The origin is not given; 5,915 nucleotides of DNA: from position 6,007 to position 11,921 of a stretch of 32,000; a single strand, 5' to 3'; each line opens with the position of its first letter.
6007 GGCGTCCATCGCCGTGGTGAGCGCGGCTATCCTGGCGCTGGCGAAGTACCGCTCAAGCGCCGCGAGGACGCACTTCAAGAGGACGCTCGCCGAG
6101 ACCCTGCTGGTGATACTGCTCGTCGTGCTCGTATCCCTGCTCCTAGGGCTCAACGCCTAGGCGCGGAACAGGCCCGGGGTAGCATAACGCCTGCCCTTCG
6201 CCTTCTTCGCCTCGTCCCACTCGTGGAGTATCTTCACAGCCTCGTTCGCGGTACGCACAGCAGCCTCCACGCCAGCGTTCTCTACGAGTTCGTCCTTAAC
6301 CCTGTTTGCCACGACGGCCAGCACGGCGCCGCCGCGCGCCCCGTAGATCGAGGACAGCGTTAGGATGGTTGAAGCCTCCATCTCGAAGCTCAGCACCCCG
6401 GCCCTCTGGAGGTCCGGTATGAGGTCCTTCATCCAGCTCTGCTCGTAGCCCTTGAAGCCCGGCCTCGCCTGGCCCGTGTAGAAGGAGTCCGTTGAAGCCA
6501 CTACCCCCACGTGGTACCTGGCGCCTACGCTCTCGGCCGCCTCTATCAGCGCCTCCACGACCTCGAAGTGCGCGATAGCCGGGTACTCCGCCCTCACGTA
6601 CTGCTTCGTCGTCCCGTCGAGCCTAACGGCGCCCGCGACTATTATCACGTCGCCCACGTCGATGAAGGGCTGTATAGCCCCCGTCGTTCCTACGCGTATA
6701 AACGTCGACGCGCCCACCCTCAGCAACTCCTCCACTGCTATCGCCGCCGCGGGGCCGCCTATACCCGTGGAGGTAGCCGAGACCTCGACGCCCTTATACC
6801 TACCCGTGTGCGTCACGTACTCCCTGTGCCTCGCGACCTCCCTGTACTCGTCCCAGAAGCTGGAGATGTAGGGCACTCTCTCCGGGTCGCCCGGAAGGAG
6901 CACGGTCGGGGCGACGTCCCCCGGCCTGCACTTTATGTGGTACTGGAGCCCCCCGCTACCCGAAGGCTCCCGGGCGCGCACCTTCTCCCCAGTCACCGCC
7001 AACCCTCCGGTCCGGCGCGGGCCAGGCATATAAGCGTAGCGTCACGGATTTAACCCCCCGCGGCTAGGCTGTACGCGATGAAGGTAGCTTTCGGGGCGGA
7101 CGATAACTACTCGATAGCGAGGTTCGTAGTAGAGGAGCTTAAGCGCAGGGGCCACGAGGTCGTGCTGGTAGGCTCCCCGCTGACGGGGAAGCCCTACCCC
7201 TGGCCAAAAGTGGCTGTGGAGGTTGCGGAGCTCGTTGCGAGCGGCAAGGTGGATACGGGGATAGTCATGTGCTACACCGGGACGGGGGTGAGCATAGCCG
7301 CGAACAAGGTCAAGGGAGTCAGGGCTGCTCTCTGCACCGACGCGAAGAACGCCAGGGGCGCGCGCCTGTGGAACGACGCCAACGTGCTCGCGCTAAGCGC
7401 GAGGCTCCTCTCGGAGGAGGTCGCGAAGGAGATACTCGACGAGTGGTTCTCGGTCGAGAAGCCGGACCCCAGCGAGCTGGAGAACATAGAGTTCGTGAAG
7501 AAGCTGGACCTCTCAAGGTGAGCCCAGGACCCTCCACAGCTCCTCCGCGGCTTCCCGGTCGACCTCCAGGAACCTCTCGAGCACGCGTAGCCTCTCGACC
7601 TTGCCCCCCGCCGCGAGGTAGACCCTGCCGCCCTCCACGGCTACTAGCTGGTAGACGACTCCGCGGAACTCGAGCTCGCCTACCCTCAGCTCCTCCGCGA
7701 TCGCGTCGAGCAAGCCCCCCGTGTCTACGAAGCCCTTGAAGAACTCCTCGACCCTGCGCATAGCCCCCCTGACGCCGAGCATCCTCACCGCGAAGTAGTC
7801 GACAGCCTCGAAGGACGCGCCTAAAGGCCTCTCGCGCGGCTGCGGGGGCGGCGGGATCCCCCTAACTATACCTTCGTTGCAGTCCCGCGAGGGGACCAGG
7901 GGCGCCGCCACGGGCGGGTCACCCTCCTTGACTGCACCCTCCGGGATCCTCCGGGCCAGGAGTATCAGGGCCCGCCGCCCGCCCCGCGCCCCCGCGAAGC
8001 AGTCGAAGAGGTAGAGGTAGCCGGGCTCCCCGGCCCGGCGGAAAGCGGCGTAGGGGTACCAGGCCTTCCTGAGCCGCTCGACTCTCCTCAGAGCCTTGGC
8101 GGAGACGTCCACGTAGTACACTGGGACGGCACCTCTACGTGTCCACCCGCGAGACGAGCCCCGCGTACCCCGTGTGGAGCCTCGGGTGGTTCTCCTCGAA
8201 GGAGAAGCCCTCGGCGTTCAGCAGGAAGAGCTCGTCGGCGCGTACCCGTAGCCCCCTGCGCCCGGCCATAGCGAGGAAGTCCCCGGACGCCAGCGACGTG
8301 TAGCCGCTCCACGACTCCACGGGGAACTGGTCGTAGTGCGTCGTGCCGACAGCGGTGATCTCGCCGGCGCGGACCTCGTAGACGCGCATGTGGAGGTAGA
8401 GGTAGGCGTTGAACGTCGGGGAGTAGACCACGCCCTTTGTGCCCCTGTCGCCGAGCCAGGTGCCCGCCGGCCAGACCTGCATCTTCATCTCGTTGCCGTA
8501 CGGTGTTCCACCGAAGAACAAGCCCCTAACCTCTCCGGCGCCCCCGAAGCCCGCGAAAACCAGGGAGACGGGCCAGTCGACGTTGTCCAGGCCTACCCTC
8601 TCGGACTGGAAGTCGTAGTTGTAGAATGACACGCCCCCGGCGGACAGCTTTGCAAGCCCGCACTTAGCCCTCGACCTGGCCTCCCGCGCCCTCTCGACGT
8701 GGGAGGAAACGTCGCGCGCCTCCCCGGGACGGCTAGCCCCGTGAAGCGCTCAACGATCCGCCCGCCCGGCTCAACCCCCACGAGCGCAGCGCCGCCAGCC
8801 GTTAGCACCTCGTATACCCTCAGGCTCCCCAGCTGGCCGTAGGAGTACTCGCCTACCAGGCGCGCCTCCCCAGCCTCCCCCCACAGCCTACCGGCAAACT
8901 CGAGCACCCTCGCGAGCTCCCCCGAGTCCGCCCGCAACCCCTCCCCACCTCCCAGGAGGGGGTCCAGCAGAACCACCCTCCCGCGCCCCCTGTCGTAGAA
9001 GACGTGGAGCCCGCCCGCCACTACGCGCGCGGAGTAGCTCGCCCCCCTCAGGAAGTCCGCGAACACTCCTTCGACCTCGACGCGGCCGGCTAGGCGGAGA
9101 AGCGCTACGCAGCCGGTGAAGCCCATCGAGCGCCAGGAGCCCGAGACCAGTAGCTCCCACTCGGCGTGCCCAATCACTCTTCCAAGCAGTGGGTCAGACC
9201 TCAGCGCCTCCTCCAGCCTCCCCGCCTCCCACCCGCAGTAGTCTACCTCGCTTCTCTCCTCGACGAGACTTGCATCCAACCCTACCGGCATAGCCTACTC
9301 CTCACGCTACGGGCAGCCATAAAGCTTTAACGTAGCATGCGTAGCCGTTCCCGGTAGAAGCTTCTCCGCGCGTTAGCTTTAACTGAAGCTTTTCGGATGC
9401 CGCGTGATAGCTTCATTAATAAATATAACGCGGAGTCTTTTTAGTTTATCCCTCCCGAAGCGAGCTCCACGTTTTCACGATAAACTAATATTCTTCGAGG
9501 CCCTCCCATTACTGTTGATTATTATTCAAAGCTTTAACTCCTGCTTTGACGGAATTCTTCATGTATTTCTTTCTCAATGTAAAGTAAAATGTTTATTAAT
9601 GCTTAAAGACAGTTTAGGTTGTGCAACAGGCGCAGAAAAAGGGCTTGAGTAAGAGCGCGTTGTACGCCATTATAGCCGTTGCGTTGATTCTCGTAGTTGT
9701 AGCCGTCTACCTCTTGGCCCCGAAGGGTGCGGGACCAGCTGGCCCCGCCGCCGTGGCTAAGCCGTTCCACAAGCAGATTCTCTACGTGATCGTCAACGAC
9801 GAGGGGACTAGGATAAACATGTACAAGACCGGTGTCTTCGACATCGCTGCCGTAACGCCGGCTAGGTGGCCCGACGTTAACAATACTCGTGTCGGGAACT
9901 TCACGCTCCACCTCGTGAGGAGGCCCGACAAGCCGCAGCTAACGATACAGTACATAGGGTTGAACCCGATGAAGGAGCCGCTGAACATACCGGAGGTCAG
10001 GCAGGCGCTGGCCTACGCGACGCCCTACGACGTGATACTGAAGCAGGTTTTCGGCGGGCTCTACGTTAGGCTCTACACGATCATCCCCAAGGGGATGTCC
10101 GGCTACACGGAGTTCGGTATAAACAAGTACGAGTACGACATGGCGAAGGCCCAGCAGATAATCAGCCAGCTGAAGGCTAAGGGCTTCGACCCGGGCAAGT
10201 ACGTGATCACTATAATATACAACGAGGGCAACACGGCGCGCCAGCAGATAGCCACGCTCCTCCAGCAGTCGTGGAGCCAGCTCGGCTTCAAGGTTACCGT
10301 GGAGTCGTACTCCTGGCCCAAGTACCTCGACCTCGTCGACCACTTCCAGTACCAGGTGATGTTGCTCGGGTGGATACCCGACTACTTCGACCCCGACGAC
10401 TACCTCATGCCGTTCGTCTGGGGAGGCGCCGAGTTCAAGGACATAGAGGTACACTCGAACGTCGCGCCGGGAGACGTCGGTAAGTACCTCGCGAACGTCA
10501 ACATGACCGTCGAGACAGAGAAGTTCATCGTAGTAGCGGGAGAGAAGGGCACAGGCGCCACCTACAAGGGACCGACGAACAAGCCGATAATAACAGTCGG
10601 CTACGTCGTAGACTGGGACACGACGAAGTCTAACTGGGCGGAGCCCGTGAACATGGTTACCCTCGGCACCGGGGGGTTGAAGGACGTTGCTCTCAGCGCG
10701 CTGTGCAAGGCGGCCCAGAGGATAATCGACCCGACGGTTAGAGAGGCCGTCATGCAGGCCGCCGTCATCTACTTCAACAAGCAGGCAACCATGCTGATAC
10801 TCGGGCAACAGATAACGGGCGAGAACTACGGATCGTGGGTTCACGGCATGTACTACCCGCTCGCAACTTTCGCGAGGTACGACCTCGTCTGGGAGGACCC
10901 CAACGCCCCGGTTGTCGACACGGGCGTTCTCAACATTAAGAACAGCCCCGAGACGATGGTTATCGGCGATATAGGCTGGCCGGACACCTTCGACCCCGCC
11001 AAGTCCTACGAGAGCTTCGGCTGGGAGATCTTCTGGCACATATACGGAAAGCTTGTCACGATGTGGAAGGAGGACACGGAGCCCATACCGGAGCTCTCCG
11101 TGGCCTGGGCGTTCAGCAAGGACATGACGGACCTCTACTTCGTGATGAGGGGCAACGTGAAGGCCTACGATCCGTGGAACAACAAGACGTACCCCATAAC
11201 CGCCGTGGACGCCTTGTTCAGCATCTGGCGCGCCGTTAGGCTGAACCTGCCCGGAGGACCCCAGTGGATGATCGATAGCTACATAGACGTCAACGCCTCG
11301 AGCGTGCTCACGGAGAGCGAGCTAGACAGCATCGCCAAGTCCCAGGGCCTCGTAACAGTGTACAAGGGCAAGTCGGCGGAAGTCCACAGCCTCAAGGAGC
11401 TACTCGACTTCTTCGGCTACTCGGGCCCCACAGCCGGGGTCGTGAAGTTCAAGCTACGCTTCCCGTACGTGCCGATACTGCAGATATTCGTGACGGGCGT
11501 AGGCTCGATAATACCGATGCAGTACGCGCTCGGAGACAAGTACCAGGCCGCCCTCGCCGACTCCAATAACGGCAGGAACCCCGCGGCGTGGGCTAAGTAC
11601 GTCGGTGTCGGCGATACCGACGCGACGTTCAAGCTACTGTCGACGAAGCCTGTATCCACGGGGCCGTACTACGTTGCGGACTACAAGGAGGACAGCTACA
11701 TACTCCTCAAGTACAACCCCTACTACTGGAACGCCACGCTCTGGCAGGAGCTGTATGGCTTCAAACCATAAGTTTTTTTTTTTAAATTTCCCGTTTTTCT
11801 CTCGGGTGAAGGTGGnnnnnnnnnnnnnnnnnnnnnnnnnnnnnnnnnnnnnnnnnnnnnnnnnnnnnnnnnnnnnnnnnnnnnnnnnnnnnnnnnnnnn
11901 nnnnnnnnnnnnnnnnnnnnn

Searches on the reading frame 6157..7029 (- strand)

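Call 39: search_protein_families(library=pfam, proteins=[window:6157-7029:-], max_evalue=0.001)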
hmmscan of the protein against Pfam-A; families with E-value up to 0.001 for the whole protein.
window:6157-7029:- (290 aa): 1 family
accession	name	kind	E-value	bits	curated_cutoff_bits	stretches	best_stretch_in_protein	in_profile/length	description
PF01048.26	PNP_UDP_1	-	5.6e-39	134.4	25.1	1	43-264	3-228/233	Phosphorylase superfamily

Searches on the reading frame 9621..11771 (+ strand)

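Call 38: search_protein_families(library=pfam, proteins=[window:9621-11771:+], max_evalue=0.001)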
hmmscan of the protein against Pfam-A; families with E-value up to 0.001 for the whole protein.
window:9621-11771:+ (716 aa): 1 family
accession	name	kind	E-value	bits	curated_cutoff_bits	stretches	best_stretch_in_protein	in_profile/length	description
PF00496.27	SBP_bac_5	-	1.9e-54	185.6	32.4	2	48-266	146-361/368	Bacterial extracellular solute-binding proteins, family 5 Middle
